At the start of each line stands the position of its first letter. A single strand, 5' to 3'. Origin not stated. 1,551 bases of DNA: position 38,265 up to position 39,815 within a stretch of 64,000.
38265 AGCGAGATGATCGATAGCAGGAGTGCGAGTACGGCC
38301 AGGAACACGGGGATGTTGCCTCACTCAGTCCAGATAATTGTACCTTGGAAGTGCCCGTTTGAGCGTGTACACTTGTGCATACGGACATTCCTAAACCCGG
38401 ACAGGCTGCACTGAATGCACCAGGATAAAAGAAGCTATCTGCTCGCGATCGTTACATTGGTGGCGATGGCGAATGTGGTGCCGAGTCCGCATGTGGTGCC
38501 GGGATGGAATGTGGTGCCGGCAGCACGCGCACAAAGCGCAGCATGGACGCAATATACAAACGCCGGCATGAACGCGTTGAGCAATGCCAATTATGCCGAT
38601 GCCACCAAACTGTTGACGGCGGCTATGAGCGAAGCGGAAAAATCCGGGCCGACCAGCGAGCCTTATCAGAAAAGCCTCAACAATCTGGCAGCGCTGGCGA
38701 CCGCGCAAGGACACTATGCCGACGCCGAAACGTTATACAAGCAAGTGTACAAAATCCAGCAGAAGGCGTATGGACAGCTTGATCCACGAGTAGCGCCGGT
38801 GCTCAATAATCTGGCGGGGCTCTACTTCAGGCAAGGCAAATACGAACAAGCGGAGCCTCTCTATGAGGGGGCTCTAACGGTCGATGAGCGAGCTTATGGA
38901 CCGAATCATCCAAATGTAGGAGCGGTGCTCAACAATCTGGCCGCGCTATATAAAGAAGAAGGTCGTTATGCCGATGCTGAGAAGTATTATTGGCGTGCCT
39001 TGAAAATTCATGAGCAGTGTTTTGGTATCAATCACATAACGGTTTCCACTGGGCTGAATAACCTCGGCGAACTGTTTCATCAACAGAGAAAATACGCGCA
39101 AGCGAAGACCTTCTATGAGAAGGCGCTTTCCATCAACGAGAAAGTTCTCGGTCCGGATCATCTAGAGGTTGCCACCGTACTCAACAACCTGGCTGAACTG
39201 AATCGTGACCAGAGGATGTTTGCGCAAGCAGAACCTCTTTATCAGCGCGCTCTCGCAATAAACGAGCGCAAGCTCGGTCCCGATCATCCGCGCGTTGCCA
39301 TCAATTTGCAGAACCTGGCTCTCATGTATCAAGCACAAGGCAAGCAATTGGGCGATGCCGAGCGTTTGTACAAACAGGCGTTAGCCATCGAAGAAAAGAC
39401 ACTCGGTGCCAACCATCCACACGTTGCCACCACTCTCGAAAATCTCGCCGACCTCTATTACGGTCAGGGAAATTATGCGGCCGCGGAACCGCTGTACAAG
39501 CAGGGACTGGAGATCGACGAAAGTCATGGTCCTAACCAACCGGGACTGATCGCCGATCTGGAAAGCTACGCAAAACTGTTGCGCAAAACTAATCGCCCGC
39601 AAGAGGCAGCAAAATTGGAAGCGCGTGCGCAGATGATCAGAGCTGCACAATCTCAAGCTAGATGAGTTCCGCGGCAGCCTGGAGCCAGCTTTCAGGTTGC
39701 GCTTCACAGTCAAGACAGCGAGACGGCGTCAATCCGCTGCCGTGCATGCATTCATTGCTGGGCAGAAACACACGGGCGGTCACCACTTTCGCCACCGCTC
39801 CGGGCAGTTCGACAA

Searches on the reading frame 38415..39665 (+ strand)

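Call 9: search_protein_families(library=pfam, proteins=[window:38415-39665:+], max_evalue=0.01)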
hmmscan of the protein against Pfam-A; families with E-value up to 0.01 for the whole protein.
window:38415-39665:+ (416 aa): 18 families
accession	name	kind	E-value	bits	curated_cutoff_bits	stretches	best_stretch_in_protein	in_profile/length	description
PF24885.1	TPR_NPHP3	-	9.7e-81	271.1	100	5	229-329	117-216/239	Nephrocystin-3 TPR domain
PF13424.12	TPR_12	-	5.1e-74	244.9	30.1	5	126-201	2-77/77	Tetratricopeptide repeat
PF13374.12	TPR_10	-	1.4e-69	228.7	27.5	7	130-167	5-42/42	Tetratricopeptide repeat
PF00515.34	TPR_1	-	1.7e-34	116.6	27.8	5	213-243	3-33/34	Tetratricopeptide repeat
PF07719.23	TPR_2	-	2.2e-30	102.7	27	5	213-242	3-32/34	Tetratricopeptide repeat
PF13176.12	TPR_7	-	1.8e-27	93.5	27.9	2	130-157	2-31/36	Tetratricopeptide repeat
PF13181.12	TPR_8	-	8.7e-21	72.7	25.7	3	214-243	4-33/34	Tetratricopeptide repeat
PF17874.7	TPR_MalT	-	1.4e-17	64.4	45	3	253-375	40-159/336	MalT-like TPR region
PF13428.12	TPR_14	-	1.6e-16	59.6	23.5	0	174-201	6-33/44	Tetratricopeptide repeat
PF14559.12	TPR_19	-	3e-14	53.5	25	2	96-153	2-51/68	Tetratricopeptide repeat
PF13432.12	TPR_16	-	2e-12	47.8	32.7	3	134-198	4-60/65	Tetratricopeptide repeat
PF07721.20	TPR_4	-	1.3e-09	38.1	27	0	340-360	3-23/26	Tetratricopeptide repeat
PF13431.12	TPR_17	-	8.3e-09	35.5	24.4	0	122-147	8-33/34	Tetratricopeptide repeat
PF21325.3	SHPRH_helical-1st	-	0.0011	19.6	27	0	85-118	24-57/95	E3 ubiquitin-protein ligase SHPRH, first helical domain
PF01756.24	ACOX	-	0.0017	18.4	22.1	0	64-153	17-100/181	Acyl-CoA oxidase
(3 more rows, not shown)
